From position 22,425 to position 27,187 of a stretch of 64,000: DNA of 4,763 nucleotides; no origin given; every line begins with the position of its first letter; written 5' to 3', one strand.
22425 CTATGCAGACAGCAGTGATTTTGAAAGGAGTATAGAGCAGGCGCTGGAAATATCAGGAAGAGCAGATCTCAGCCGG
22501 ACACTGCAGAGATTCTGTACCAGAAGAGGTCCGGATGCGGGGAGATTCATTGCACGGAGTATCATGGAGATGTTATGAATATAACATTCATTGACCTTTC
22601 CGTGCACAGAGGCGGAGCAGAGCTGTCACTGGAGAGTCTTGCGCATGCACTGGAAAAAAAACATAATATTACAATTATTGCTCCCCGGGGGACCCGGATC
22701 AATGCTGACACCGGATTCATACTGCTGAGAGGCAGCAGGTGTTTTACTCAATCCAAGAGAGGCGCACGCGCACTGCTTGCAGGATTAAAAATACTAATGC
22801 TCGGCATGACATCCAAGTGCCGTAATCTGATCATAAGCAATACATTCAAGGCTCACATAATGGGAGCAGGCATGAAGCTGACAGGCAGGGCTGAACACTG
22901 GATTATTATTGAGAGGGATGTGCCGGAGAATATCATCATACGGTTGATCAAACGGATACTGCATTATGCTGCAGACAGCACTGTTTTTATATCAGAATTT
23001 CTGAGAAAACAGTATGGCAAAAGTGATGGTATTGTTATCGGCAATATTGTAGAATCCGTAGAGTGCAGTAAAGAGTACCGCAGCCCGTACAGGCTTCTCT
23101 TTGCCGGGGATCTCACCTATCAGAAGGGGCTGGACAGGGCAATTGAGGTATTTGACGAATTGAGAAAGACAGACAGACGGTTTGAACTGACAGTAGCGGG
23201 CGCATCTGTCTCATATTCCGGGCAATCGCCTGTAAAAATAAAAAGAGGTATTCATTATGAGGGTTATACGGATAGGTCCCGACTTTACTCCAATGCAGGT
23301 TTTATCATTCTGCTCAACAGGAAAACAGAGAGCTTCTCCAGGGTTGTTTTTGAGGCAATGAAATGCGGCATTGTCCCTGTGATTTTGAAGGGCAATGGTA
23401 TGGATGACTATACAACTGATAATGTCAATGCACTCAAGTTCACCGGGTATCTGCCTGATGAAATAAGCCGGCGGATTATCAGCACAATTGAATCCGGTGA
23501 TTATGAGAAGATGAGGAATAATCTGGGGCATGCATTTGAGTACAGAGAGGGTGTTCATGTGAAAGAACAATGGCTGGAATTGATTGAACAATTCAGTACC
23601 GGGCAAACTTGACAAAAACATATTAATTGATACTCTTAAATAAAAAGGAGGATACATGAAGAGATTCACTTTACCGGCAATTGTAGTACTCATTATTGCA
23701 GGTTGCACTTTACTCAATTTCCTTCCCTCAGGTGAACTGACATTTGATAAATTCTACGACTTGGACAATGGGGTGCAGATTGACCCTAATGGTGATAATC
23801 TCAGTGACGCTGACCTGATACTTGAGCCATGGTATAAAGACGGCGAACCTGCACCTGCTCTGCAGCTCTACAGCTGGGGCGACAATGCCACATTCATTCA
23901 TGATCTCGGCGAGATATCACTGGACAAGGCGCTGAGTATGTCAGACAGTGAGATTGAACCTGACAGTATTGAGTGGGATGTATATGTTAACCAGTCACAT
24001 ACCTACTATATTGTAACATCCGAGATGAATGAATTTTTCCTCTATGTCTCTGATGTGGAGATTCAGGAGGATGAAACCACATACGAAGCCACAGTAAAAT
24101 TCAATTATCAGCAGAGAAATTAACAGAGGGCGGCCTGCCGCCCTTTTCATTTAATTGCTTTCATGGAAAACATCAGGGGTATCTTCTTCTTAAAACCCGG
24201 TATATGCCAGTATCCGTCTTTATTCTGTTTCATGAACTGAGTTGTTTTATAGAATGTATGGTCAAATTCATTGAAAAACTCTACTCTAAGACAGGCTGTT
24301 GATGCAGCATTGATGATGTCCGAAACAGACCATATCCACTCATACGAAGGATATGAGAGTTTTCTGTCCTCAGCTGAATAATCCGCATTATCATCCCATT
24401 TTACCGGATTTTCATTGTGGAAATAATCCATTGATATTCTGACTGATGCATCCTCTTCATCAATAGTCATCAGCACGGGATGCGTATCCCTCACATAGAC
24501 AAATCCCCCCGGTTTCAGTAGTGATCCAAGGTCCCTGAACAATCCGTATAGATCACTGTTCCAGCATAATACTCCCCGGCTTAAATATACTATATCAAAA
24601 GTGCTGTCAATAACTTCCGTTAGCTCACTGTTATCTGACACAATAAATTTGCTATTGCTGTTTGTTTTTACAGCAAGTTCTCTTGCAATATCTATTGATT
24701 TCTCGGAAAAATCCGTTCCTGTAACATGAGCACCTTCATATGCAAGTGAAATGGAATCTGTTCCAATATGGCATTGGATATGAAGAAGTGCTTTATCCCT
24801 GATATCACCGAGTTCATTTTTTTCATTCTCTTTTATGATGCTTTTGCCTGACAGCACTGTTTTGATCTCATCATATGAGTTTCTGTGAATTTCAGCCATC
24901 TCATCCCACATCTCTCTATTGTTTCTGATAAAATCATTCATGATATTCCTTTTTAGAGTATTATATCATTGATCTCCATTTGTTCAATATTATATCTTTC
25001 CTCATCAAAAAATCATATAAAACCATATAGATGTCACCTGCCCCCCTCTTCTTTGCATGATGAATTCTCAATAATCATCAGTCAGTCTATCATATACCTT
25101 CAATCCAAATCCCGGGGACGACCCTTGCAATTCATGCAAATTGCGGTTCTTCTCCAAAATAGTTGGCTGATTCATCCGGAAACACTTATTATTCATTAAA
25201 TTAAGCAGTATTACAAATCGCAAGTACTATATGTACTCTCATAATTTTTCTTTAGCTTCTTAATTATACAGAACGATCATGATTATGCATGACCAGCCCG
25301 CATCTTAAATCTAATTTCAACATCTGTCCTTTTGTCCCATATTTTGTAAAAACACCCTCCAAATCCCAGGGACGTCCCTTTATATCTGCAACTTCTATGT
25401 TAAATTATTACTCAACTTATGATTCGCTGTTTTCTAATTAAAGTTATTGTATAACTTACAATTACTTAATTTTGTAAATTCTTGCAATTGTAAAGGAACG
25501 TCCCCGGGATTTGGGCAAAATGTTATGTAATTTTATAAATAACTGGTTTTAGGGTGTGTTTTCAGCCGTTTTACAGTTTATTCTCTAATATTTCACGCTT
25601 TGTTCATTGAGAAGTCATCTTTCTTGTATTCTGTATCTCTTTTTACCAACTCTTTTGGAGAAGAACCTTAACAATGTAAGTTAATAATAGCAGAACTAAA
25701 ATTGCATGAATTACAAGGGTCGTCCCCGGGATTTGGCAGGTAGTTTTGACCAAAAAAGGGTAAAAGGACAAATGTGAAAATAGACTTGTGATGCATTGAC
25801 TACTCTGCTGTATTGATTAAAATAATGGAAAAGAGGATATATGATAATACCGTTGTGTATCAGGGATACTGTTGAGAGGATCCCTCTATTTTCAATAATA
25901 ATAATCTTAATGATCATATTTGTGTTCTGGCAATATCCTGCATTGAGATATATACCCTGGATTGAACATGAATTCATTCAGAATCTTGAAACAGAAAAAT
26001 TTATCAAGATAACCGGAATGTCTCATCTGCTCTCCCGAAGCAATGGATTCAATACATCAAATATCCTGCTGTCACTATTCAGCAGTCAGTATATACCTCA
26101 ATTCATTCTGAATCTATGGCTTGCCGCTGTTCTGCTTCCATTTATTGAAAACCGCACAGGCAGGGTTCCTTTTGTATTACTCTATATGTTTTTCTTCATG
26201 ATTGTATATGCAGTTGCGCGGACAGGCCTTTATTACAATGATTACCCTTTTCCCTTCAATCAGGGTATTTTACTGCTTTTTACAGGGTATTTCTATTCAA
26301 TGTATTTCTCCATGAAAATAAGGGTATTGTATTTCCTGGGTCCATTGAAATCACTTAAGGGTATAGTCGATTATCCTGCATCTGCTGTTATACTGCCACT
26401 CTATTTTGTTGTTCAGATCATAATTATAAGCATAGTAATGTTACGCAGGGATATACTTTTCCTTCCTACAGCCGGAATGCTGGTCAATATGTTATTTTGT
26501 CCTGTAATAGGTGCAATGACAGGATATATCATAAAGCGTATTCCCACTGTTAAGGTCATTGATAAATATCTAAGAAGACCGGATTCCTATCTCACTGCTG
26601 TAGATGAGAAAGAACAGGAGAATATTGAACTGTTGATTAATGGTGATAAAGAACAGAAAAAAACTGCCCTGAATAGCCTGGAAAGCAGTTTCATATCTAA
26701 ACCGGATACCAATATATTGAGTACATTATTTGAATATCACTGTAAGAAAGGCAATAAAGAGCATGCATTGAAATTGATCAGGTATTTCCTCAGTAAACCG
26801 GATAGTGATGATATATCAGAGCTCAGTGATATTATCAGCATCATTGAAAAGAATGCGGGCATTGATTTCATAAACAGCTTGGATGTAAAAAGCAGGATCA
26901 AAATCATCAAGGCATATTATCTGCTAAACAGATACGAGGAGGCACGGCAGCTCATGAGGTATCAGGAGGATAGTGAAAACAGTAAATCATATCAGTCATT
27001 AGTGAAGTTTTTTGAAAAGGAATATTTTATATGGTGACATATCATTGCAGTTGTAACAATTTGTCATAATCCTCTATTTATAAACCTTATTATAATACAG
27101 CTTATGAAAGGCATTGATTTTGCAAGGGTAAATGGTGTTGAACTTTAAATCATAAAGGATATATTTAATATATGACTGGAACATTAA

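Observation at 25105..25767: Nested inverted pairs of a quasi-palindromic ~30-nt repeat in the 900-bp divergent intergenic region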

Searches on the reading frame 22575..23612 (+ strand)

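Call 36: search_protein_families(library=pfam, proteins=[window:22575-23612:+], max_evalue=0.00001)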
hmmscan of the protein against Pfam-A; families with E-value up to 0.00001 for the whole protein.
window:22575-23612:+ (345 aa): 2 families
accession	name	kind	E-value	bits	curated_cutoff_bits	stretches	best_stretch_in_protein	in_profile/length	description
PF00534.26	Glycos_transf_1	-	9.2e-18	64.8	26.4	1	169-318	13-166/172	Glycosyl transferases group 1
PF13692.12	Glyco_trans_1_4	-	2.6e-13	50.9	27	1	173-305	3-140/142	Glycosyl transferases group 1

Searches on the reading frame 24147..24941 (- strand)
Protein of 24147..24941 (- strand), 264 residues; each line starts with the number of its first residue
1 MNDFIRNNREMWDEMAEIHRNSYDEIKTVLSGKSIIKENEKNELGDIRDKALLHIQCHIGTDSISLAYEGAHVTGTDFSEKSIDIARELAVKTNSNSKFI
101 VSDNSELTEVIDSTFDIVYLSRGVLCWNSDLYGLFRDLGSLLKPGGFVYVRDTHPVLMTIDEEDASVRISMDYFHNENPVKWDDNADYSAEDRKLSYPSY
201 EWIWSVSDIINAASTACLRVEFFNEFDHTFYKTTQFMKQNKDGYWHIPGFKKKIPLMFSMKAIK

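Call 8: search_protein_families(library=pfam, proteins=[window:24147-24941:-])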
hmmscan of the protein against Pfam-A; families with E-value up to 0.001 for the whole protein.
window:24147-24941:- (264 aa): 6 families
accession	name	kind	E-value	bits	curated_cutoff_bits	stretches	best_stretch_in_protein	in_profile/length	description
PF13649.12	Methyltransf_25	-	1e-12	49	27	1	53-146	2-97/97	Methyltransferase domain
PF08241.18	Methyltransf_11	-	1.4e-11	45.3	21.2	1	54-149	2-94/95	Methyltransferase domain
PF08242.18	Methyltransf_12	-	8.1e-11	43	30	1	53-147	1-97/98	Methyltransferase domain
PF13847.12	Methyltransf_31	-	2.5e-10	40.6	27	1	57-155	12-117/145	Methyltransferase domain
PF13489.12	Methyltransf_23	-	2.5e-07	31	27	1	47-153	21-119/164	Methyltransferase domain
PF01209.24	Ubie_methyltran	-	3e-06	27.2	20.1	1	21-156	18-157/233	ubiE/COQ5 methyltransferase family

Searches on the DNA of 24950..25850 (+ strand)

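Call 38: search_rna_families(source=window, start=24950, end=25850, threshold=evalue, max_evalue=10)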
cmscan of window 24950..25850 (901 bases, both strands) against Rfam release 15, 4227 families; matches with E-value up to 10: 14.
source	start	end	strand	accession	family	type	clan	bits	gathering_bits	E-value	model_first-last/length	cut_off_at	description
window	25358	25515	+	RF01005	MIR530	Gene; miRNA;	-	31.9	85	0.00062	1-172/172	no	MIR530 microRNA precursor family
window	25361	25512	+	RF04205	MIR2606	Gene; miRNA;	-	31.9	139.7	0.012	1-165/165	no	MIR2606 microRNA precursor family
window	25361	25512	-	RF04205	MIR2606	Gene; miRNA;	-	30.2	139.7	0.026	1-165/165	no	MIR2606 microRNA precursor family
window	25351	25524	-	RF03955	MIR2934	Gene; miRNA;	-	29.4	100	0.0032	1-113/113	no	MIR2934 microRNA precursor family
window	25360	25527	+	RF04088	MIR812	Gene; miRNA;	-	27.9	80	0.54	27-193/205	no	MIR812 microRNA precursor family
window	25336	25530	+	RF04150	MIR2655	Gene; miRNA;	-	26.2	122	0.1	1-267/267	no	MIR2655 microRNA precursor family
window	25335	25529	-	RF04150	MIR2655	Gene; miRNA;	-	25.8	122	0.12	1-267/267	no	MIR2655 microRNA precursor family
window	25363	25510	+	RF01024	mir-944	Gene; miRNA;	-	24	100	0.12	1-88/88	no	mir-944 microRNA precursor family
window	25359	25514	+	RF04097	MIR2630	Gene; miRNA;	-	23.3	144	0.033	25-204/229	no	MIR2630 microRNA precursor family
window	25356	25518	+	RF04174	MIR4208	Gene; miRNA;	-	22.4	140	0.89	1-191/191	no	MIR4208 microRNA precursor family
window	25345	25531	-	RF04088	MIR812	Gene; miRNA;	-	21.8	80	7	1-205/205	no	MIR812 microRNA precursor family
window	24982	25038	-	RF01303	sR49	Gene; snRNA; snoRNA; CD-box;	-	16.2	50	2.1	1-56/56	no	Small nucleolar RNA sR49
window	25716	25752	-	RF01068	Guanidine-II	Cis-reg; riboswitch;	-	13.2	32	6.9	1-48/48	no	Guanidine-II riboswitch aptamer (mini-ykkC)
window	25215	25345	-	RF02687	RAGATH-8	Gene; sRNA;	-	11.9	86.7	1.4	1-276/276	no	RAGATH-8 RNA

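Call 87: search_dna_similar(query=window:25100-25800:+, collection=plasmids, mode=distant, max_rows=8)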
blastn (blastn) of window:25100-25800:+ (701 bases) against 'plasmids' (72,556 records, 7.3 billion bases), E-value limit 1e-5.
No match.

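Call 89: search_dna_similar(query=window:25100-25800:+, collection=phages, mode=distant, max_rows=8)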
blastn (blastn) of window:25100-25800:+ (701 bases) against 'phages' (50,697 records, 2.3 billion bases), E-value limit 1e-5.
No match.

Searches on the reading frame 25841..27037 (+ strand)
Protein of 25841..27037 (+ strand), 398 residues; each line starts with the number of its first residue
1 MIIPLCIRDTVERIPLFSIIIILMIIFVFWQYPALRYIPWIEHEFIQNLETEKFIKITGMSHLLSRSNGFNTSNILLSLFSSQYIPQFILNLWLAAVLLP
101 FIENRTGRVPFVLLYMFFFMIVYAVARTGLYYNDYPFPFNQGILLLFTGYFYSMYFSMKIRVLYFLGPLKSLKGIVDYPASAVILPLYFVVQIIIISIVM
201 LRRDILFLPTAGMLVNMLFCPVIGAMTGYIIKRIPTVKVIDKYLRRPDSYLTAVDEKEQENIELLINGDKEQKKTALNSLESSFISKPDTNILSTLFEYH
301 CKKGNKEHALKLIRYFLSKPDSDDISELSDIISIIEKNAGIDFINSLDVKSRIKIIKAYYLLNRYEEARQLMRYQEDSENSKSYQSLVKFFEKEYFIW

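Call 8: search_protein_families(library=pfam, proteins=[window:25841-27037:+])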
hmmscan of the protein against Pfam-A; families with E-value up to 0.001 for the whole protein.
window:25841-27037:+ (398 aa): 0 families

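Call 11: find_encoding_contigs(protein=window:25841-27037:+, flank=10000, max_places=10)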
Protein window:25841-27037:+ (398 aa): no gene with exactly this product is on record in the collection.

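Call 42: find_homologous_proteins(query=window:25841-27037:+)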
Query window:25841-27037:+ (398 aa): 2 proteins with E <= 0.001 among 4515 candidates.
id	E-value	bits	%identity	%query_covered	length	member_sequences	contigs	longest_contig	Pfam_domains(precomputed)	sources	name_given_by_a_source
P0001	6.2e-258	873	100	100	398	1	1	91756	-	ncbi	ncbi:MAG: hypothetical protein R6U31_05465 [bacterium]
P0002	1.7e-208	711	80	100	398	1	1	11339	-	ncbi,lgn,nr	ncbi:MAG: hypothetical protein SVK54_00555 [candidate division WOR-3 bacterium]|nr:hypothetical prot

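Call 43: find_encoding_contigs(protein=P0001, flank=10000, max_places=5)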
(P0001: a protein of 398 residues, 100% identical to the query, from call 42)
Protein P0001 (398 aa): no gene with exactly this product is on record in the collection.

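Call 76: list_cluster_members(proteins=[P0001, P0005, P0006, P0007, P0008, P0010])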
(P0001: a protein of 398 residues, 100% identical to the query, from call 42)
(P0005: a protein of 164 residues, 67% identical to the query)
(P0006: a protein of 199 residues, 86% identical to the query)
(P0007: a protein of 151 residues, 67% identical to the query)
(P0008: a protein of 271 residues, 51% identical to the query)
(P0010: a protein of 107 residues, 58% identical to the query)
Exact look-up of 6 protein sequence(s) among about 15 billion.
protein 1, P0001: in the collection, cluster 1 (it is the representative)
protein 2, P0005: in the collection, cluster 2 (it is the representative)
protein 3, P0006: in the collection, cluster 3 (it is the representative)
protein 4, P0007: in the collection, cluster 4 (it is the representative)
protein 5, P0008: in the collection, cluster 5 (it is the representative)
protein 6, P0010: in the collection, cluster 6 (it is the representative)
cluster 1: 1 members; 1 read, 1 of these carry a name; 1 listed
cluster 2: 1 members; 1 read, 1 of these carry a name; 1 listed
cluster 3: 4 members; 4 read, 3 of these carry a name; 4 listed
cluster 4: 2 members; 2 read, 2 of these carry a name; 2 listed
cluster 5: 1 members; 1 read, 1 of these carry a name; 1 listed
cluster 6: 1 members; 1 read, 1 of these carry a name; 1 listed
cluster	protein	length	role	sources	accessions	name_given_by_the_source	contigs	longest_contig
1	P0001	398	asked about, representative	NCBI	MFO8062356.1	MAG: hypothetical protein R6U31_05465 [bacterium]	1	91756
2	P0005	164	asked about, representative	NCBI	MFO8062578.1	MAG: helix-turn-helix domain-containing protein, partial [bacterium]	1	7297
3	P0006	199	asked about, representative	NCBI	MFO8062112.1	MAG: transposase [bacterium]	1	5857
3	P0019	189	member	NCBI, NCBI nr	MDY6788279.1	MAG: hypothetical protein SVK54_09175, partial [candidate division WOR-3 bacterium] | hypothetical protein [candidate division WOR-3 bacterium]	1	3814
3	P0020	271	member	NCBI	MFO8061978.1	MAG: transposase [bacterium]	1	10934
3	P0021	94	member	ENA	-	-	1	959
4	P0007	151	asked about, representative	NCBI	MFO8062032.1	MAG: helix-turn-helix domain-containing protein, partial [bacterium]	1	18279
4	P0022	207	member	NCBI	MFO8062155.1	MAG: helix-turn-helix domain-containing protein, partial [bacterium]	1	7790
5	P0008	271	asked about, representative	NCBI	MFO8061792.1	MAG: transposase [bacterium]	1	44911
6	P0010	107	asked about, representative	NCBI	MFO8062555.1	MAG: helix-turn-helix domain-containing protein, partial [bacterium]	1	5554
